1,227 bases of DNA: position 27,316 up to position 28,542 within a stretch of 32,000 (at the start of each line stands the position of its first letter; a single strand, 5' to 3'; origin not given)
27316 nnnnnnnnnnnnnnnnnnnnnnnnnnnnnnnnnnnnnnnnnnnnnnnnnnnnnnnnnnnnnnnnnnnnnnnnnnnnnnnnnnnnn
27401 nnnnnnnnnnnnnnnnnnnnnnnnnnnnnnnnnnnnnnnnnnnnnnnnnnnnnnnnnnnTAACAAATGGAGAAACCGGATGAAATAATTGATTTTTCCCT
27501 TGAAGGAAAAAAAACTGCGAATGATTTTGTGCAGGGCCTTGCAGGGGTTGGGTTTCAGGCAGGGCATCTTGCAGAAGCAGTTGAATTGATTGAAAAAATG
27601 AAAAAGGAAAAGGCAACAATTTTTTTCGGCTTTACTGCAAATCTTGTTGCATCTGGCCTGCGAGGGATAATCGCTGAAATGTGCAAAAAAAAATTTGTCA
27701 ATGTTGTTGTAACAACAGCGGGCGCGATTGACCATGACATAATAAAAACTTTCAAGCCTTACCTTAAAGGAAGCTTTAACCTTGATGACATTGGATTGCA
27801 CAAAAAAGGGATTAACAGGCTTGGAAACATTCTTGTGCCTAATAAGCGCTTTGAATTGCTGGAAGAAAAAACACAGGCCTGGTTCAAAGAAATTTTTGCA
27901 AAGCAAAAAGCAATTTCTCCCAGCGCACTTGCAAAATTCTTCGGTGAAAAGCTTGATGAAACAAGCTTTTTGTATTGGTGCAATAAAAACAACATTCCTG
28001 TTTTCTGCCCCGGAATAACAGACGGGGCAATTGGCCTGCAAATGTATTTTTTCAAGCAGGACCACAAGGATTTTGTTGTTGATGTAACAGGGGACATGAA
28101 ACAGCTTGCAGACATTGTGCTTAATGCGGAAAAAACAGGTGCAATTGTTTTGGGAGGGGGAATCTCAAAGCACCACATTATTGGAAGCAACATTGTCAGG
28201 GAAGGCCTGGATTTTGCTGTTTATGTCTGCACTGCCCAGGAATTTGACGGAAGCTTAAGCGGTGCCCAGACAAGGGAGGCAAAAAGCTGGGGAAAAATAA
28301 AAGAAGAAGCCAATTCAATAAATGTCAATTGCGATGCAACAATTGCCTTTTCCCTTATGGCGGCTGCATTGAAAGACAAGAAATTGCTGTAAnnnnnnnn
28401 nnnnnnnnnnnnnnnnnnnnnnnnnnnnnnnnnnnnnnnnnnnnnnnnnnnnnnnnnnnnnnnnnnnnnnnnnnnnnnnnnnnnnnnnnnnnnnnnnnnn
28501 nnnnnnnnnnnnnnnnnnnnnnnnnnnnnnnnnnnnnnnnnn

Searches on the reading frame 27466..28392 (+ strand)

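Call 79: search_protein_families(library=pfam, proteins=[window:27466-28392:+], max_evalue=0.00001)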
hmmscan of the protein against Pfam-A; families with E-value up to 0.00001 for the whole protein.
window:27466-28392:+ (308 aa): 1 family
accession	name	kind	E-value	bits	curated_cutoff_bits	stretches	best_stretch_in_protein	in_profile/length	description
PF01916.23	DS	-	5.7e-108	361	27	1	21-301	2-287/288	Deoxyhypusine synthase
